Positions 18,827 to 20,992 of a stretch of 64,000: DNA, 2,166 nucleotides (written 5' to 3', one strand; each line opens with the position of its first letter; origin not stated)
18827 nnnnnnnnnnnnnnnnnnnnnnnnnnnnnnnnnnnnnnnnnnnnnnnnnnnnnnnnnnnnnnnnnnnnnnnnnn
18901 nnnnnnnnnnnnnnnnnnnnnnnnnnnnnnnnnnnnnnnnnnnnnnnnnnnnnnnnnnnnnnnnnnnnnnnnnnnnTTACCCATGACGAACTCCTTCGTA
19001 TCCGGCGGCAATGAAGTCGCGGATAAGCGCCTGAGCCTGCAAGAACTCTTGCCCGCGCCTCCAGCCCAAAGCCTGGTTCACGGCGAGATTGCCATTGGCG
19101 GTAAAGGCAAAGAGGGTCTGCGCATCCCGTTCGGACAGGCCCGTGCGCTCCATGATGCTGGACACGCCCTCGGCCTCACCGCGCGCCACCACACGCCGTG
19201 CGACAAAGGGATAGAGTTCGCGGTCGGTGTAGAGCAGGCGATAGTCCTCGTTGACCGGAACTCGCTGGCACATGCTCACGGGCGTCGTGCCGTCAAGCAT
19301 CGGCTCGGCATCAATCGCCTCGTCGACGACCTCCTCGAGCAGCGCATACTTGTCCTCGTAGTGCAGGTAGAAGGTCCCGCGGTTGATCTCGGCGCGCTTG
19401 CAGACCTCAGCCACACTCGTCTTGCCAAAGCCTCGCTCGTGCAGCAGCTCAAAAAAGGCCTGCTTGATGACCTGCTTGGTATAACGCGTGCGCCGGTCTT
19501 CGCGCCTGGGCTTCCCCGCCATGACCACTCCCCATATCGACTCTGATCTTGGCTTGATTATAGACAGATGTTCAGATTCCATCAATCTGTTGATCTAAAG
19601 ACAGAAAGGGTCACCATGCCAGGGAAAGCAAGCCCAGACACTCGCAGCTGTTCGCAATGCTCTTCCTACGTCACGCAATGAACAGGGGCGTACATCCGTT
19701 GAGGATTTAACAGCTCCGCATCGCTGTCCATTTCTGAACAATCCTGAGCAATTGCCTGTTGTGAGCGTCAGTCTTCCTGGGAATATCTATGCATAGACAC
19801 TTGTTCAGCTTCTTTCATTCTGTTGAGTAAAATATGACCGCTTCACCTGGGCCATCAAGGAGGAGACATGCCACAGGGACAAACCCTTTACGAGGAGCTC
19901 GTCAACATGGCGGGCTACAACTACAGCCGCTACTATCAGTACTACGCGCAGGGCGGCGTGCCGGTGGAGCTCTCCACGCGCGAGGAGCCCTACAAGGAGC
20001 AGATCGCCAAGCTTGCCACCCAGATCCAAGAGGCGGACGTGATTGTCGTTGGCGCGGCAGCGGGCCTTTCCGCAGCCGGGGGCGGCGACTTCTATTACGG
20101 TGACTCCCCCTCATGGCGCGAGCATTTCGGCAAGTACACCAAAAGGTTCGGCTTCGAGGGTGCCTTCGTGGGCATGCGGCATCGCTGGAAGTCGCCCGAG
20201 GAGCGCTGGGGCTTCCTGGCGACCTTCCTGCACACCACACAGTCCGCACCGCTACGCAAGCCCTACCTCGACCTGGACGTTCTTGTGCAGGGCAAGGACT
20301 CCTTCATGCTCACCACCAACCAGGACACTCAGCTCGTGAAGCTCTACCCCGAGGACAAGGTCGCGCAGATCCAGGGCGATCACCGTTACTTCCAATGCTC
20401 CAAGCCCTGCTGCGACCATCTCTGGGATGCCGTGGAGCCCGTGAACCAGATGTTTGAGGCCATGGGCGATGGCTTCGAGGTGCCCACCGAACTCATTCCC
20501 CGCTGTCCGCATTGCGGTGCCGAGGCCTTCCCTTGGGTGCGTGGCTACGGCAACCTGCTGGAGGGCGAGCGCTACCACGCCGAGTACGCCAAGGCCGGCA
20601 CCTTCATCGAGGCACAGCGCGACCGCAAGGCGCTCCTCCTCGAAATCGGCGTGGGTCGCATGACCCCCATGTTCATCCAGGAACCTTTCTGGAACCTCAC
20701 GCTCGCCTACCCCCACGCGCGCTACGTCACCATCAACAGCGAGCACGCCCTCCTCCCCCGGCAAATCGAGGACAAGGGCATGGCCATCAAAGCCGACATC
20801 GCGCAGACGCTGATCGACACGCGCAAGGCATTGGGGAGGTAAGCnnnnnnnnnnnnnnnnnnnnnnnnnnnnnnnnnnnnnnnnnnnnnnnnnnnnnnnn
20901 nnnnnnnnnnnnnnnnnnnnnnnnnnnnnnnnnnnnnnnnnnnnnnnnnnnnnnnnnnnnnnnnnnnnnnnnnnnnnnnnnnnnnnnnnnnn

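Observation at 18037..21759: TetR-linked cluster of three divergent SIR2-like paralogues, all lacking the sirtuin catalytic histidine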

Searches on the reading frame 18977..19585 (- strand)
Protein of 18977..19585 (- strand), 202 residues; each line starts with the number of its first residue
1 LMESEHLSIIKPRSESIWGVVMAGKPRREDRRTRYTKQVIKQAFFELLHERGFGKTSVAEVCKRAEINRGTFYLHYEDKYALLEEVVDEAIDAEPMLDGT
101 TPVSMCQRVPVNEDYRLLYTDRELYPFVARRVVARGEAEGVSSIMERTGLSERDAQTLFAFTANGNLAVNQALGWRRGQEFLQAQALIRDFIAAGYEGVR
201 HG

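Call 3: search_protein_families(library=pfam, proteins=[window:18977-19585:-], max_evalue=1)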
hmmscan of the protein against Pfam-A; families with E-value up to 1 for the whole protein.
window:18977-19585:- (202 aa): 6 families
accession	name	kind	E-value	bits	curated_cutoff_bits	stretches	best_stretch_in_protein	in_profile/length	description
PF00440.29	TetR_N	-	7e-12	45.4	24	1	45-86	6-47/47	Bacterial regulatory proteins, tetR family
PF25734.1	RelB_like_antitoxin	-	0.0053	17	27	1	36-90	9-35/43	Putative antitoxin family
PF01527.26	HTH_Tnp_1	-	0.0067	17.1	24.1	1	31-73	3-41/75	Transposase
PF06514.17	PsbU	-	0.012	16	24.5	1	110-161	16-68/93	Photosystem II 12 kDa extrinsic protein (PsbU)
PF13022.12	HTH_Tnp_1_2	-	0.02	15.4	27.9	1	44-79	15-50/122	Helix-turn-helix of insertion element transposase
PF19776.5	DUF6262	-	0.044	14.4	29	0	36-82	16-60/110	Family of unknown function (DUF6262)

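Call 4: search_protein_families(library=ncbifam, proteins=[window:18977-19585:-], max_evalue=1)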
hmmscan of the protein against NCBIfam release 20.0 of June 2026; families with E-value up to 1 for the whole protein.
window:18977-19585:- (202 aa): 20 families
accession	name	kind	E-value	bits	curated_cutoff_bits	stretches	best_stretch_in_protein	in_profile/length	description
TIGR02366.1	DHAK_reg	equivalog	1e-12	48.4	129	1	36-90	4-58/176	dihydroxyacetone kinase transcriptional activator DhaS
NF041196.1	ScbR_bind_reg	equivalog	4.1e-10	40.1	150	1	32-93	3-64/191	ScbR family autoregulator-binding transcription factor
NF007949.0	PRK10668.1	equivalog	3.4e-08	33.2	271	1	27-88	3-64/216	multidrug efflux transporter transcriptional repressor AcrR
NF051457.1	acryl_TF_AcuR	equivalog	1.6e-07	30.8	247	1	23-89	5-71/204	acrylate utilization transcriptional regulator AcuR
NF008402.0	PRK11202.1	equivalog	7e-07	29.1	151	1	29-90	6-67/211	HTH-type transcriptional repressor FabR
TIGR03968.1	mycofact_TetR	equivalog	1.5e-06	27.9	224.9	1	28-88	2-62/190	mycofactocin system transcriptional regulator MftR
NF051852.1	efflux_TF_MtrR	exception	2.9e-06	27.2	280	1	32-90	7-65/205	multidrug efflux system transcriptional repressor MtrR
NF007430.0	PRK09975.1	equivalog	3.6e-06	26.3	274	1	22-88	1-64/220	acrEF/envCD operon transcriptional regulator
NF053516.1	TranRepPrsAVib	equivalog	2.5e-05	24.2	300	1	34-91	5-62/208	TetR family transcriptional repressor PsrA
NF037937.1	septum_RefZ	equivalog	2.8e-05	24.1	180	1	37-88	1-52/195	forespore capture DNA-binding protein RefZ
NF053878.1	FATransRegFadRBac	equivalog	0.00012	21.9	200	1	38-92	7-60/190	fatty acid metabolism transcriptional regulator FadR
TIGR03384.1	betaine_BetI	equivalog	0.00075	19.2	201.3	1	37-90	10-63/189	choline-binding transcriptional repressor BetI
NF010319.1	PRK13756.1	equivalog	0.0012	18.8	265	1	37-90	5-57/199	tetracycline resistance transcriptional repressor TetR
NF001978.0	PRK00767.1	equivalog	0.0037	17.1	118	1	37-90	12-64/197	transcriptional regulator BetI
NF000040.3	Tn10_TetC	equivalog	0.0061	16.8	425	1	36-85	14-63/197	tetracyline resistance-associated transcriptional repressor TetC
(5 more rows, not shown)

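Call 36: search_protein_families(library=padloc, proteins=[window:18977-19585:-], max_evalue=0.01)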
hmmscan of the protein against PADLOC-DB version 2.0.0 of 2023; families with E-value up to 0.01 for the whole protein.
window:18977-19585:- (202 aa): 0 families

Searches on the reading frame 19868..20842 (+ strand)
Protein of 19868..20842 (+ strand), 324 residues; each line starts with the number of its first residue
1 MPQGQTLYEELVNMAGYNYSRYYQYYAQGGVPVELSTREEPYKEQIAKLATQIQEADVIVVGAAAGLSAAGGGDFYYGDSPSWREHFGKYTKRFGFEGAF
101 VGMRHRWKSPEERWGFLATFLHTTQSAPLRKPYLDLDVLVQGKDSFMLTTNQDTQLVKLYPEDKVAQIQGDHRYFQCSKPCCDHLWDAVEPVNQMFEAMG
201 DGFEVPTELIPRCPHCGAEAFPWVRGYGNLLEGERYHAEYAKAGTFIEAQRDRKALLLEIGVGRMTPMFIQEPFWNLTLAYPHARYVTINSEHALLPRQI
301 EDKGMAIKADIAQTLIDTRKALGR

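Call 3: search_protein_families(library=pfam, proteins=[window:19868-20842:+], max_evalue=1)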
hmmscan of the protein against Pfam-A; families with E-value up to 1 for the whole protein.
window:19868-20842:+ (324 aa): 4 families
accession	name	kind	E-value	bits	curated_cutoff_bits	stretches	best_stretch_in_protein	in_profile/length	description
PF04606.18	Ogr_Delta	-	0.057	13.8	26.3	0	212-220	1-9/47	Ogr/Delta-like zinc finger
PF09151.16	DUF1936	-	0.23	11.7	25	0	170-184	18-32/34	Domain of unknown function (DUF1936)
PF24463.1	DUF7577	-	0.53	10.4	28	0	212-219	4-11/27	Domain of unknown function (DUF7577)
PF12760.12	Zn_ribbon_IS1595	-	0.67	10.4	25.4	0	211-219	19-27/46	Transposase zinc-ribbon domain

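Call 4: search_protein_families(library=ncbifam, proteins=[window:19868-20842:+], max_evalue=1)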
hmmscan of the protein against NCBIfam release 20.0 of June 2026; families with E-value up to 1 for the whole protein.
window:19868-20842:+ (324 aa): 4 families
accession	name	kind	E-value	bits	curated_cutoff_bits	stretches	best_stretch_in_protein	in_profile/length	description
NF001753.0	PRK00481.1-3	subfamily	0.00026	20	243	1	45-235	2-174/252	NAD-dependent protein deacylase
TIGR03655.1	anti_R_Lar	subfamily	0.014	15.7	39.6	1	212-255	3-46/55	Lar family restriction alleviation protein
NF040867.1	prot_deacyl_CobB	equivalog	0.018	14.3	320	1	48-235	2-169/242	NAD-dependent protein deacetylase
NF003008.0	PRK03824.1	equivalog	0.051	13.5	125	1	167-230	63-127/135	hydrogenase nickel incorporation protein HypA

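Call 17: find_homologous_proteins(query=window:19868-20842:+)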
Query window:19868-20842:+ (324 aa): 1465 proteins with E <= 0.001 among 4294 candidates; the best 120 are listed.
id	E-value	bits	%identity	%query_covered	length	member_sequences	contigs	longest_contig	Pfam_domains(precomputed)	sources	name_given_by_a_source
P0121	6.9e-225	764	100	100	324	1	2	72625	-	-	-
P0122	1.0e-216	737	62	84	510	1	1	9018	PF02146.24,PF23674.2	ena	-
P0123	1.1e-151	523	56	98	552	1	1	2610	PF02146.24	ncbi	-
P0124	3.1e-151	521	53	98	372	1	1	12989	-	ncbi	-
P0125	6.8e-145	501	61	98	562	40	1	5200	PF02146.24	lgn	-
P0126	1.0e-144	500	61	98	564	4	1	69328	-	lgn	-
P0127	7.9e-142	491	64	98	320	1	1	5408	-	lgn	-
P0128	1.4e-141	490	63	98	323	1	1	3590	-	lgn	-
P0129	2.0e-141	489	63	98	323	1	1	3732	-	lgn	-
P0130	2.6e-141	489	62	98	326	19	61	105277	-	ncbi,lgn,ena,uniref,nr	ncbi:MAG TPA: NAD-dependent protein deacetylase [Candidatus Blautia avistercoris]|uniref:NAD-depende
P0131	4.9e-141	488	63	98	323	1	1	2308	-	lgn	-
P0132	5.1e-141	488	63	98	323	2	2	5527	-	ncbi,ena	-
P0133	5.2e-141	488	63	98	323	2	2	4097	-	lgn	-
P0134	5.7e-141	488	64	97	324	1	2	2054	-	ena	-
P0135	6.4e-141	488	63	98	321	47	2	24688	-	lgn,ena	-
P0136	3.6e-140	485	58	98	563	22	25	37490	PF02146.24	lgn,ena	-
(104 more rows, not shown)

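Call 36: search_protein_families(library=padloc, proteins=[window:19868-20842:+], max_evalue=0.01)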
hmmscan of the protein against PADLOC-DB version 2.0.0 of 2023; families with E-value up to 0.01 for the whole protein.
window:19868-20842:+ (324 aa): 0 families

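Call 55: find_encoding_contigs(protein=P0136, flank=6000, max_places=3)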
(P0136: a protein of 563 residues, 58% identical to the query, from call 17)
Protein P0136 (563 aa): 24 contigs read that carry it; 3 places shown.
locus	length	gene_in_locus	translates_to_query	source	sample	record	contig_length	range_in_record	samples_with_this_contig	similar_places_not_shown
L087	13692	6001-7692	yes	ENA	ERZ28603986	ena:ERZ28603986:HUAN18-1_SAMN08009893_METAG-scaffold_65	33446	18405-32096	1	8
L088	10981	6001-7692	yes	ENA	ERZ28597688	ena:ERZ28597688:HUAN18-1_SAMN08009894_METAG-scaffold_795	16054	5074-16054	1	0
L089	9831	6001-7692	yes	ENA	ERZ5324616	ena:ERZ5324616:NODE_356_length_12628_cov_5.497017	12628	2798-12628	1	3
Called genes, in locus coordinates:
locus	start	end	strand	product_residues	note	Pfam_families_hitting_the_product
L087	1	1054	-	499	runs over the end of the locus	PF04262:Glu_cys_ligase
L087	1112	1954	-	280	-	PF06028:DUF915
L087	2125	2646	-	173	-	PF00583:Acetyltransf_1, PF13673:Acetyltransf_10 (weak), PF13508:Acetyltransf_7 (weak)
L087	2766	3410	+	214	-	PF01370:Epimerase, PF05368:NmrA, PF13460:NAD_binding_10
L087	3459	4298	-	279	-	PF00149:Metallophos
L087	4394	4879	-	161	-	-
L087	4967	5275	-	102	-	PF01035:DNA_binding_1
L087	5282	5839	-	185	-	PF00440:TetR_N (faint)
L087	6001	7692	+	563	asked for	PF02146:SIR2 (faint)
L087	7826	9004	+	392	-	PF00176:SNF2-rel_dom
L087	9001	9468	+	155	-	-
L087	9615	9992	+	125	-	PF01844:HNH, PF14279:HNH_5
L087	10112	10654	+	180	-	PF05119:Terminase_4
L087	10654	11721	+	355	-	PF02195:ParB_N (weak), PF01555:N6_N4_Mtase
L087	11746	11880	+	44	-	-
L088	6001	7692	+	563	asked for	PF02146:SIR2 (faint)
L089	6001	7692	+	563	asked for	PF02146:SIR2 (faint)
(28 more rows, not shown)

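Call 56: find_encoding_contigs(protein=P0126, flank=6000, max_places=2)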
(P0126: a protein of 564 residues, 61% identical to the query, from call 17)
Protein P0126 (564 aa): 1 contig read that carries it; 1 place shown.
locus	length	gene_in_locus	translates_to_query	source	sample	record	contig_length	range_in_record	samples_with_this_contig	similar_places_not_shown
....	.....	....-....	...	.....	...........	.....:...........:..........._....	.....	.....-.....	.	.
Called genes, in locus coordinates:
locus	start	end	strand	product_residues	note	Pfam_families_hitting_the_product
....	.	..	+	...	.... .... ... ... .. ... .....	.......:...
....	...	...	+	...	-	-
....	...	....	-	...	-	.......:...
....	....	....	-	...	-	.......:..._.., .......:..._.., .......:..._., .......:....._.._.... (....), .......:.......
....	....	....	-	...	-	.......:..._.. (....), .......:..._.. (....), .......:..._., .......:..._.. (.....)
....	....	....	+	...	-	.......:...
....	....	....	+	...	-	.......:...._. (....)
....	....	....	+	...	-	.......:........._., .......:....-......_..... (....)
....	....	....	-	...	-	-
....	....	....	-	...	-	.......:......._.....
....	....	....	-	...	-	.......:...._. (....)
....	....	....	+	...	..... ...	-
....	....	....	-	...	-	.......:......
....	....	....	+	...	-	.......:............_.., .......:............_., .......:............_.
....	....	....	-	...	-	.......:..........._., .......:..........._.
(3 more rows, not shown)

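Call 68: find_related_loci(query=A4, collection=metagenome_contigs, flank=5000)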
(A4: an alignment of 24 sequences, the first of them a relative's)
Query A4 (324 aa) in metagenome_contigs; peptide patterns used: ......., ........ (x = any residue, [..] = any of these).
600 stretches matched a pattern (row limit reached: there are more); 557 encode a relative of the query (tblastn E <= 1e-3); the best 80 are kept; 80 distinct loci.
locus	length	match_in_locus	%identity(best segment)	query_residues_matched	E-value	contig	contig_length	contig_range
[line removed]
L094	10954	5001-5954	62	6-322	1e-141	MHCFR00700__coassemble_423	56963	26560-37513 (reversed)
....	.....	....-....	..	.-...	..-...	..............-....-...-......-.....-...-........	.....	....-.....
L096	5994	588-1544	61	6-323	2e-141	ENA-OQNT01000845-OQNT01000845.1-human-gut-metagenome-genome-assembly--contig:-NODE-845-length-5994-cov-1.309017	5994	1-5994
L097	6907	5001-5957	61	6-323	6e-141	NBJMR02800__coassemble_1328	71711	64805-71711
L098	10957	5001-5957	61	6-323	2e-140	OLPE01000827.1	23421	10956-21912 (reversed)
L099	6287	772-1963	61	6-322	6e-141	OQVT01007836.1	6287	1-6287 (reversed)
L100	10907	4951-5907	61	6-323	3e-140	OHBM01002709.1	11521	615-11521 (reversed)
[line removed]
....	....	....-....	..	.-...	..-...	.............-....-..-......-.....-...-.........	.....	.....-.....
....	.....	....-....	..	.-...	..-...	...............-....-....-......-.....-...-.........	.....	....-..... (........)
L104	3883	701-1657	61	6-323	1e-143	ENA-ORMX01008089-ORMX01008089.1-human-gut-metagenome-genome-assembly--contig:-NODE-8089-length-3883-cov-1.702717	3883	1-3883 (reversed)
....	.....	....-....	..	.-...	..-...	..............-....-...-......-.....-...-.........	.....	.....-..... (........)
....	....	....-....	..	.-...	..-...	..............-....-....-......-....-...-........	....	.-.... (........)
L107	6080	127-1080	61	6-322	5e-140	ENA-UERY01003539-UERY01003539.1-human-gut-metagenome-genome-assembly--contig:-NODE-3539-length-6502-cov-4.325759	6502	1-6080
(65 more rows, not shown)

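Call 77: search_dna_similar(query=window:19868-20842:+, collection=phages, mode=protein, max_rows=10)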
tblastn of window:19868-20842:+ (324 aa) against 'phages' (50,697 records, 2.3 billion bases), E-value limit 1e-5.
Records with a match: 2; places in all: 2; records where one place covers at least 80% of the query: 2.
Best place of each record, by identity: <60% 2.
By first word of the organism name: Staphylococcus 2.
By host as written in the record: Staphylococcus aureus 2.
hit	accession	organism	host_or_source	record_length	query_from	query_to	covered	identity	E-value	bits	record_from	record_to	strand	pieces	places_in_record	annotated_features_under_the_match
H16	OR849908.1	Staphylococcus phage SA 1298 Kay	Staphylococcus aureus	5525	44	318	85%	32.4%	2e-28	121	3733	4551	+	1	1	record has no annotation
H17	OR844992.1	Staphylococcus phage SA 1306 Kay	Staphylococcus aureus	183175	44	318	85%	32.4%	2e-28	121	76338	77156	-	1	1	record has no annotation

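Call 78: get_annotated_region(hit=H17, flank=5000)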
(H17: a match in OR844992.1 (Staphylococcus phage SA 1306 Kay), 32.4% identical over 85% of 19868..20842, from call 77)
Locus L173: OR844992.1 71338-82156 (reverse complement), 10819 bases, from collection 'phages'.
description: UNVERIFIED_ORG: Staphylococcus phage SA 1306 Kay clone NODE_5_length_183175_cov_26.508760 genomic sequence.
organism: Staphylococcus phage SA 1306 Kay (NCBI taxid 3113843)
taxonomy: Viruses
host: Staphylococcus aureus; source: wastewater; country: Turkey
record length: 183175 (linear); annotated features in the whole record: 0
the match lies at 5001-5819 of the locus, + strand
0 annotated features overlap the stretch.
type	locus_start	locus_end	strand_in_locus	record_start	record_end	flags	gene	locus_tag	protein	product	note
